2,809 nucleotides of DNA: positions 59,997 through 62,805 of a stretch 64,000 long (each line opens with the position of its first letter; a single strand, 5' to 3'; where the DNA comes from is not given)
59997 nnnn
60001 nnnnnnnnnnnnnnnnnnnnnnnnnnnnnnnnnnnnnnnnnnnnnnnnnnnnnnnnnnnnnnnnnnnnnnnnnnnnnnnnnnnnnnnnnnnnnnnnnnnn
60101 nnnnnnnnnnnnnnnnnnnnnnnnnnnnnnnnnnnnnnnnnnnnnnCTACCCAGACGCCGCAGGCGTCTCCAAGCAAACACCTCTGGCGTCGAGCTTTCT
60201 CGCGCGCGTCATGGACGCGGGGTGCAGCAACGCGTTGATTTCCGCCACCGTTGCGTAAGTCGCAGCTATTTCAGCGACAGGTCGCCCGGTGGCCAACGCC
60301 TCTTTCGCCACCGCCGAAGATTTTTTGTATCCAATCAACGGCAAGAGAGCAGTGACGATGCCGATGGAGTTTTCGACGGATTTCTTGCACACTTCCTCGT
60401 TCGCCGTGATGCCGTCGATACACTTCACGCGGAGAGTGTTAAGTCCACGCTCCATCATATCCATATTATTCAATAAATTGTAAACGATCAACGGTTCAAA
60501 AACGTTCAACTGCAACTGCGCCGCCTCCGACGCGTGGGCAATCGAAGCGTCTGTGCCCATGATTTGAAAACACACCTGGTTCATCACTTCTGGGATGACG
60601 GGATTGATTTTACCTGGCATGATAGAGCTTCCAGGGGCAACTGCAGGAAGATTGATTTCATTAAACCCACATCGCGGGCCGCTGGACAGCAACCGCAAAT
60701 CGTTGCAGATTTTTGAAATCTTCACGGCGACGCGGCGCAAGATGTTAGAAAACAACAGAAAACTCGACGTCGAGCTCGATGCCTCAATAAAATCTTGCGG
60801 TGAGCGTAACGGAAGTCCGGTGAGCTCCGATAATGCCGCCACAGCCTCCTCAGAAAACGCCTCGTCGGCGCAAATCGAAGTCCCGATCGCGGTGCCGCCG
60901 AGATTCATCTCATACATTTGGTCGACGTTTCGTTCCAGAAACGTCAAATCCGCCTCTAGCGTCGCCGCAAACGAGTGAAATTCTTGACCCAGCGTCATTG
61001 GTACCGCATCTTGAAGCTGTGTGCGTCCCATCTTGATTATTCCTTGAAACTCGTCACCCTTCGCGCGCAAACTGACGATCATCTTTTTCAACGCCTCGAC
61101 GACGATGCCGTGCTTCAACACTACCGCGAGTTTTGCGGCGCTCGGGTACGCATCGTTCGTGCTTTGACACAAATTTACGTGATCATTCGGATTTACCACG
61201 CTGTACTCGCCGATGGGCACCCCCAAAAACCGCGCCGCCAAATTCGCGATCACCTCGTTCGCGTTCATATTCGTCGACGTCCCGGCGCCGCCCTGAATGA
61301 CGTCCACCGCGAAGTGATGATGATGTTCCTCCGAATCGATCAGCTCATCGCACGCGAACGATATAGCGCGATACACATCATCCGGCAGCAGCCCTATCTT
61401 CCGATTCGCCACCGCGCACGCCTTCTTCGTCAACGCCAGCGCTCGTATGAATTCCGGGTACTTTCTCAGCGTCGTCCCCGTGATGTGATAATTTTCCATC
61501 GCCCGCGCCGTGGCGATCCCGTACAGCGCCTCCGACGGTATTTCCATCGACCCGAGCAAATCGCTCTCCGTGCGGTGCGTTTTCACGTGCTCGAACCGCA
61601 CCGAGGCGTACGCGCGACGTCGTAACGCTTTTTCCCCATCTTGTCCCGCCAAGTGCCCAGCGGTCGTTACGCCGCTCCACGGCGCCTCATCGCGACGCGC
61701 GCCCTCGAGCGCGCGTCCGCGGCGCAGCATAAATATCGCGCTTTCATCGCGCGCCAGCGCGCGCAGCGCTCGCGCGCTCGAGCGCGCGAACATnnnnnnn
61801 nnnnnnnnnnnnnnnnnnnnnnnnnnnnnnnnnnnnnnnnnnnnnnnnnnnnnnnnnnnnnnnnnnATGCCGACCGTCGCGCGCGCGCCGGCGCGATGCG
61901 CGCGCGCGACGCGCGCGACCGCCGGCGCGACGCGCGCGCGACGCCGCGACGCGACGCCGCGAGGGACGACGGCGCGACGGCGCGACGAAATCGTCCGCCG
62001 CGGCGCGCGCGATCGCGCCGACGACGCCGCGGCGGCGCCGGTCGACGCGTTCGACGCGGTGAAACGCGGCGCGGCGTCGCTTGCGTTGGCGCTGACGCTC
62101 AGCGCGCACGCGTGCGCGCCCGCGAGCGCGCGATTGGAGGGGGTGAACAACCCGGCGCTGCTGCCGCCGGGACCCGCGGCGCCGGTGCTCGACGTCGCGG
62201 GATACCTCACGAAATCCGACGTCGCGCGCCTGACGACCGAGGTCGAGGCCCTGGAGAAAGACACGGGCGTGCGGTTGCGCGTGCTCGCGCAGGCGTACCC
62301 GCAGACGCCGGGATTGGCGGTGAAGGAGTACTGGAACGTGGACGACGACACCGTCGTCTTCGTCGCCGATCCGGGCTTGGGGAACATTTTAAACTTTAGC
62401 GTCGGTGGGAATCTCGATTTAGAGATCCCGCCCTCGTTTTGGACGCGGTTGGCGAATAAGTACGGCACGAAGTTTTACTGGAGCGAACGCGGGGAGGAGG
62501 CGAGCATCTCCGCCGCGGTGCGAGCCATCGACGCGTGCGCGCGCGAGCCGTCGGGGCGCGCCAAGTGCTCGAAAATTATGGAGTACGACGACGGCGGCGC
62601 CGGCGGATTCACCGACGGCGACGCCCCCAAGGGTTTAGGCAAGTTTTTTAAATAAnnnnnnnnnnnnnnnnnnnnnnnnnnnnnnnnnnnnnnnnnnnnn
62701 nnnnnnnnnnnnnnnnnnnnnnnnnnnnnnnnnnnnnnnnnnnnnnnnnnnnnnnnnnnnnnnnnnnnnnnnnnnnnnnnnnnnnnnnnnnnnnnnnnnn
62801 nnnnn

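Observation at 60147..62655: Bacterial-type aspartase gene with a mitochondrial presequence, head-to-head with a thylakoid-lumen TPM gene across a 73-bp spacer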

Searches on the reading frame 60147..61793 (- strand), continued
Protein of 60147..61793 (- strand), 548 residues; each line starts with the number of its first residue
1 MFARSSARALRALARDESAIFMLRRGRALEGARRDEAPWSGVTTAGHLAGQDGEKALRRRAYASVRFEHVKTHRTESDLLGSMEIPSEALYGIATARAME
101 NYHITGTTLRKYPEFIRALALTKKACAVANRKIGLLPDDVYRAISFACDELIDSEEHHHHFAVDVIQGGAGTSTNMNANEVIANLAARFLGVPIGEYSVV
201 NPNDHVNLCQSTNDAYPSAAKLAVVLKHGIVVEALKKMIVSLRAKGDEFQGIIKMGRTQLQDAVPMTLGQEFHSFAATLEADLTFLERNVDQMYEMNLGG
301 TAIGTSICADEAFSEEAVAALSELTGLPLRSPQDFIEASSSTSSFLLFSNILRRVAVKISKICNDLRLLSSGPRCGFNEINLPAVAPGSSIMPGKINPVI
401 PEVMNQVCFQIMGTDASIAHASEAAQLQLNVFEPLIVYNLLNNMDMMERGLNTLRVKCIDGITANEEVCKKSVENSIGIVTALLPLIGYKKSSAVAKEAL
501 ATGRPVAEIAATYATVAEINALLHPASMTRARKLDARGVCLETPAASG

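Call 55: find_encoding_contigs(protein=P0002, flank=3000, max_places=1)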
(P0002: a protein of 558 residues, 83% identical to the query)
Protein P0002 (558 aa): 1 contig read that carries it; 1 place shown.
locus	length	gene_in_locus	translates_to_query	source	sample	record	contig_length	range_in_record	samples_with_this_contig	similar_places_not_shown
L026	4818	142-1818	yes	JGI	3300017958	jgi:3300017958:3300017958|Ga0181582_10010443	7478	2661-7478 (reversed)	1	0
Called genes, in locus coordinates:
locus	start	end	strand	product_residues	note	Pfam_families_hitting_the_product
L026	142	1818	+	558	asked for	PF00206:Lyase_1, PF10415:FumaraseC_C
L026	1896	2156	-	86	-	-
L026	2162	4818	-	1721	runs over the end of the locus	PF12698:ABC2_membrane_3, PF00005:ABC_tran, PF13304:AAA_21, PF26955:ACT_13, PF12698:ABC2_membrane_3, PF00005:ABC_tran, PF13304:AAA_21 (weak)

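Call 61: find_related_loci(query=A2, collection=genome_contigs, flank=1500)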
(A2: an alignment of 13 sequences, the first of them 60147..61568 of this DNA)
Query A2 (473 aa) in genome_contigs; peptide patterns used: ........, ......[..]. (x = any residue, [..] = any of these).
600 stretches matched a pattern (row limit reached: there are more); 600 encode a relative of the query (tblastn E <= 1e-3); the best 80 are kept; 80 distinct loci.
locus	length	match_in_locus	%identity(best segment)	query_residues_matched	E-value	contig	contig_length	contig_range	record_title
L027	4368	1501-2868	53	1-455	7e-161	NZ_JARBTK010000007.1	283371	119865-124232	MAG: Chryseobacterium sp. isolate L_E1_T20_C_bin.12 scaffold_204, whole genome shotgun sequence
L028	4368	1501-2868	53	1-455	8e-161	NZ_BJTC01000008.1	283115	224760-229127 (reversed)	Chryseobacterium sp. ON_d1 sequence08, whole genome shotgun sequence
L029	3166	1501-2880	52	1-459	4e-163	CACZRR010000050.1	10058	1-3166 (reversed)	MAG: uncultured Bacteroidetes bacterium isolate RUG12890 genome assembly, contig: RUG12890_asm_50, whole genome shotgun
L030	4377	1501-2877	54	1-457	1e-158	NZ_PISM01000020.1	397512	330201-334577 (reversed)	Stutzerimonas kunmingensis strain BUN14 Contig_20, whole genome shotgun sequence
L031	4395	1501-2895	53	1-464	2e-158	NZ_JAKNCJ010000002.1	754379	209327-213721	Brachybacterium equifaecis strain JHP9 TSA-JHP9_2, whole genome shotgun sequence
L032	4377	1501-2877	53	1-457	2e-158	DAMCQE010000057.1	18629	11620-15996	MAG TPA_asm: Pseudomonas sp. isolate CTOTU49974 NODE_281_length_18629_cov_18.137235, whole genome shotgun sequence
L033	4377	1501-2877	53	1-457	2e-157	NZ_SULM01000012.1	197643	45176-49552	Pseudomonas rhizoryzae strain RY24 contig12, whole genome shotgun sequence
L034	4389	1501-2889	50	1-462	1e-156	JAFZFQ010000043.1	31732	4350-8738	MAG: Bacteroidaceae bacterium isolate RGIG7723 Water_buffalos_Rectum-3__c292287, whole genome shotgun sequence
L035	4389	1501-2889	51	1-462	1e-155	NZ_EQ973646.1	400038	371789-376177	Phocaeicola coprophilus DSM 18228 = JCM 13818 strain DSM 18228 Scfld18, whole genome shotgun sequence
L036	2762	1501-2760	55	1-421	2e-159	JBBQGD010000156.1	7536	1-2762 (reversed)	MAG: Bacteroidales bacterium isolate Co_metawrap_985 Cmw_985_k141_22292051_length_7536_cov_13.9930, whole genome shotgun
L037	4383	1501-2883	50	1-460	5e-155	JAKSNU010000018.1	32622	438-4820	MAG: Paludibacteraceae bacterium isolate Horse_feces159 MAG159_18, whole genome shotgun sequence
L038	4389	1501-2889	50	1-462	2e-154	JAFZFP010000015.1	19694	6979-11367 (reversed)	MAG: Alistipes sp. isolate RGIG7722 Water_buffalos_Rectum-3__c306376, whole genome shotgun sequence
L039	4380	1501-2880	50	1-459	2e-154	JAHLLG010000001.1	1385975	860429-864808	MAG: Bacteroidetes bacterium isolate MAG82 NODE_2_length_1385975_cov_409.132052, whole genome shotgun sequence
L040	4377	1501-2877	53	1-457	6e-154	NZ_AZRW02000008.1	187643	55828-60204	Pseudomonas sp. QTF5 scaffold8, whole genome shotgun sequence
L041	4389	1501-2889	51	1-462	8e-153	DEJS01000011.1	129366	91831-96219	MAG TPA_asm: Prevotella sp. UBA2742 UBA2742_contig_235, whole genome shotgun sequence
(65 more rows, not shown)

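Call 75: predict_structure(alignment_id=A3)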
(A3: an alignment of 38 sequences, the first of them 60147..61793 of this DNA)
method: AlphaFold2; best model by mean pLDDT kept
length: 548 residues; sequences in the alignment: 38
mean_pLDDT: 80.9   pTM: 0.78
mean pLDDT of the five models: 80.9, 80.6, 80.1, 79.3, 78.8
residues with pLDDT >= 90: 276; 70-90: 135; 50-70: 72; < 50: 65
segments of 3 or more residues with pLDDT < 50: 1-3, 19-70
pLDDT, mean of each block of 10 residues (from residue 1): 52 54 41 34 31 45 42 88 95 92 89 96 97 96 98 97 79 84 97 94 91 83 95 98 98 77 82 96 93 84 60 92 96 64 87 97 91 77 72 57 92 93 68 87 96 95 92 82 86 91 89 90 82 60 48
secondary structure, 60 per line:
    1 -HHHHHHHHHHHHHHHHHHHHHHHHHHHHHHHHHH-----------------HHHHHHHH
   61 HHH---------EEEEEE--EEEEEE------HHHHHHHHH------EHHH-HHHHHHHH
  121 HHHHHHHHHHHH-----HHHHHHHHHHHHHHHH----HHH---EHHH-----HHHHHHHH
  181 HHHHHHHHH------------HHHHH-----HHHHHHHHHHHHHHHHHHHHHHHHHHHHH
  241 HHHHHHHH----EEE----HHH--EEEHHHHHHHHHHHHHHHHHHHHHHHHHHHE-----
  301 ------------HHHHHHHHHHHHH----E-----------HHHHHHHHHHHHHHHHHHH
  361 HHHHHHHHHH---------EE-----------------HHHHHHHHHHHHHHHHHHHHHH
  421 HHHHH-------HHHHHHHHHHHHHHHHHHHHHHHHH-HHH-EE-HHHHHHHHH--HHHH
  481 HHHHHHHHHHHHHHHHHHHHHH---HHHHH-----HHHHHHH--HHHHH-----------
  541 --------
elements in order: H2-35 H53-63 E73-78 E81-86 H93-101 H113-132 H138-153 H173-189 H202-206 H212-248 E253-255 E265-267 H268-294 H313-325 H342-370 H399-425 H433-457 H466-474 H477-502 H506-510 H516-522 H525-529

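Call 77: fold_search(model_id=the predicted structure, library=pdb)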
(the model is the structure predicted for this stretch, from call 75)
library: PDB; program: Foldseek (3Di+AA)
matches with E <= 10: 791; with E <= 0.001: 299
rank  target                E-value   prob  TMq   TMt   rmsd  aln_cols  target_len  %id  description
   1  3oce_A                1.2e-39  1.00  0.79  0.94   2.5       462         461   52  Crystal structure of fumarate lyase:delta crystallin from Brucella melitensis bound to cobalt (released 2010-08-18)
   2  6wng_A                1.5e-39  1.00  0.81  0.95   1.9       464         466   49  Crystal structure of an aspartate ammonia-lyase from Elizabethkingia anophelis NUHP1 (released 2020-04-29)
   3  3oce_C                2.1e-39  1.00  0.80  0.95   2.2       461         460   52  Crystal structure of fumarate lyase:delta crystallin from Brucella melitensis bound to cobalt (released 2010-08-18)
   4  3ocf_A                1.2e-37  1.00  0.75  0.91   2.8       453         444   51  Crystal structure of fumarate lyase:delta crystallin from Brucella melitensis in native form (released 2010-08-18)
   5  3ocf_B                1.4e-37  1.00  0.73  0.93   2.6       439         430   52  Crystal structure of fumarate lyase:delta crystallin from Brucella melitensis in native form (released 2010-08-18)
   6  8rj0_B                3.7e-37  1.00  0.79  0.92   2.4       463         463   45  Crystal structure of mutant aspartase from Bacillus sp. YM55-1 in the closed loop conformation (released 2025-01-15)
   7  3ocf_C                3.9e-37  1.00  0.75  0.92   2.6       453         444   51  Crystal structure of fumarate lyase:delta crystallin from Brucella melitensis in native form (released 2010-08-18)
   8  3r6q_F                1.3e-36  1.00  0.78  0.92   2.7       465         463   45  A triclinic-lattice structure of aspartase from Bacillus sp. YM55-1 (released 2011-07-13)
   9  3ocf_D                1.5e-36  1.00  0.74  0.93   2.5       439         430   52  Crystal structure of fumarate lyase:delta crystallin from Brucella melitensis in native form (released 2010-08-18)
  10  8rj0_A                3.8e-36  1.00  0.78  0.91   2.7       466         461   44  Crystal structure of mutant aspartase from Bacillus sp. YM55-1 in the closed loop conformation (released 2025-01-15)
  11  3r6v_D                2.9e-35  1.00  0.78  0.92   2.6       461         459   46  Crystal structure of aspartase from Bacillus sp. YM55-1 with bound L-aspartate (released 2011-07-13)
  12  3r6v_A                4.3e-35  1.00  0.77  0.92   2.7       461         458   46  Crystal structure of aspartase from Bacillus sp. YM55-1 with bound L-aspartate (released 2011-07-13)
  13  1j3u_A                5.6e-35  1.00  0.77  0.91   2.8       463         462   46  Crystal structure of aspartase from Bacillus sp. YM55-1 (released 2003-05-06)
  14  8rj1_B                5.8e-35  1.00  0.77  0.91   2.7       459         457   45  Crystal structure of mutant aspartase from Caenibacillus caldisaponilyticus in the closed loop conformation (released 2025-01-15)
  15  3r6v_F                7.9e-35  1.00  0.78  0.91   2.7       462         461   46  Crystal structure of aspartase from Bacillus sp. YM55-1 with bound L-aspartate (released 2011-07-13)
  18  1jsw_A                5.6e-33  1.00  0.78  0.92   2.4       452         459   48  NATIVE L-ASPARTATE AMMONIA LYASE (released 1997-06-16)
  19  1jsw_B                2.2e-32  1.00  0.78  0.92   2.4       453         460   48  NATIVE L-ASPARTATE AMMONIA LYASE (released 1997-06-16)
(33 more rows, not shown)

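Call 82: find_encoding_contigs(protein=P0096, flank=1000, max_places=3)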
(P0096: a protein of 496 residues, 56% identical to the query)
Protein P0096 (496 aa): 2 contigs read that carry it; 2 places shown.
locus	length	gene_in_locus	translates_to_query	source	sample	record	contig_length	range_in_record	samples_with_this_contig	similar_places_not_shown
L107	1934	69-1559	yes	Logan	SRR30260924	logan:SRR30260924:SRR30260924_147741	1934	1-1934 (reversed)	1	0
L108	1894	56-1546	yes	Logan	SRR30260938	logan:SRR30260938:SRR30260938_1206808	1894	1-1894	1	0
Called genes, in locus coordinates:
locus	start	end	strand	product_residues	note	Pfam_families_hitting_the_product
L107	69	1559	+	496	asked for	PF00206:Lyase_1, PF10415:FumaraseC_C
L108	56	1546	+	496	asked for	PF00206:Lyase_1, PF10415:FumaraseC_C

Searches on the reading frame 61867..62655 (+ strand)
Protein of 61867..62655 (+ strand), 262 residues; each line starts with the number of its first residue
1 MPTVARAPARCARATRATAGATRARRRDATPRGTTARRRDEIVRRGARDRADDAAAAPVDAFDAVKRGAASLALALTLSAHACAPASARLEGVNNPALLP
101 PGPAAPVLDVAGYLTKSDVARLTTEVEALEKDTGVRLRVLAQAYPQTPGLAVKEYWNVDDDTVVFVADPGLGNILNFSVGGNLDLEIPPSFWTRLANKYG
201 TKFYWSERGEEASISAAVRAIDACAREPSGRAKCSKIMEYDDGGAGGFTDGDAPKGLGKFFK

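Call 4: search_protein_families(library=pfam, proteins=[window:61867-62655:+])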
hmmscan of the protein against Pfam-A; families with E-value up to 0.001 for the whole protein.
window:61867-62655:+ (262 aa): 1 family
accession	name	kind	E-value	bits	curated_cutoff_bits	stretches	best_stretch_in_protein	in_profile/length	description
PF04536.20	TPM_phosphatase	-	4.9e-06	27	22.1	1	107-221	1-122/125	TPM domain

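Call 5: search_protein_families(library=ncbifam, proteins=[window:61867-62655:+])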
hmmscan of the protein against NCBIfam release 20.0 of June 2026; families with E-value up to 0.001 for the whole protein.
window:61867-62655:+ (262 aa): 0 families

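Call 29: search_solved_structures(query=window:61867-62655:+, max_evalue=1, show_alignments=1)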
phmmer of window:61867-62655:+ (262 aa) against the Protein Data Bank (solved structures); distinct sequences matched with E-value up to 1: 1.
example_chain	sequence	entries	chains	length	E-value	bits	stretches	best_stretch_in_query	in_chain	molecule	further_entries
9h70_A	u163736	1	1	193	1.2e-62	215.2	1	87-238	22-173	TPM domain-containing protein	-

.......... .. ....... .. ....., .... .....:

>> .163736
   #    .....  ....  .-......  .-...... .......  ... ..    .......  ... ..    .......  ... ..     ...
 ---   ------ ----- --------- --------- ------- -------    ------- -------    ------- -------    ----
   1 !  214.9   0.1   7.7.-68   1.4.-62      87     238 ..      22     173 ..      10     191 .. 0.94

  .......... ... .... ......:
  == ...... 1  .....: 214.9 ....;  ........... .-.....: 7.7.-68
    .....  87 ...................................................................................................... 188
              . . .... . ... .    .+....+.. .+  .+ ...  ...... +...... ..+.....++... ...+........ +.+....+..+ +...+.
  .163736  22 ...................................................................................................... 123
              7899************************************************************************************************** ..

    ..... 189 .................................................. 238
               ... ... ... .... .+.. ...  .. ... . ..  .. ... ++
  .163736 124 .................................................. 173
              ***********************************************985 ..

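Call 30: find_homologous_proteins(query=window:61867-62655:+, max_evalue=0.001)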
Query window:61867-62655:+ (262 aa): 126 proteins with E <= 0.001 among 8000 candidates; the best 120 are listed.
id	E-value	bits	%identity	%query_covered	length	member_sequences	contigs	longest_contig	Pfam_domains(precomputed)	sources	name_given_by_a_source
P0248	2.0e-166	570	100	100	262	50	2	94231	PF04536.21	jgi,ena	jgi:hypothetical protein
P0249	3.3e-147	507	93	93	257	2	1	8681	PF04536.21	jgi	-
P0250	2.6e-106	373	99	66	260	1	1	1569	PF04536.21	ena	-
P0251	1.7e-93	331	85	65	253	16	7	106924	-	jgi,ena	-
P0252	5.0e-92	326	81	65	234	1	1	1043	PF04536.21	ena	-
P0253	1.1e-91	325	81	68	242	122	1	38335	-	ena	-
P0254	5.0e-89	316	67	85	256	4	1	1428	-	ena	-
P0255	9.5e-89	315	83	60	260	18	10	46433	-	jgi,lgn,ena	jgi:hypothetical protein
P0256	1.3e-87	312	78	70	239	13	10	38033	PF04536.21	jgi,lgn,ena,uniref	jgi:hypothetical protein|uniref:TPM domain-containing protein n=1 Tax=Ostreococcus mediterraneus Tax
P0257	6.8e-87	309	82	60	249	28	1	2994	-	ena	-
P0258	1.1e-86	309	79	67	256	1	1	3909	-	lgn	-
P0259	2.6e-86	307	67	85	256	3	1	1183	-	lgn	-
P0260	2.9e-86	307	74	72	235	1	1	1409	PF04536.21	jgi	jgi:hypothetical protein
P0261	1.5e-85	305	77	69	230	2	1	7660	PF04536.21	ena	-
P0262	1.6e-84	302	82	60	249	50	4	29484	-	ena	-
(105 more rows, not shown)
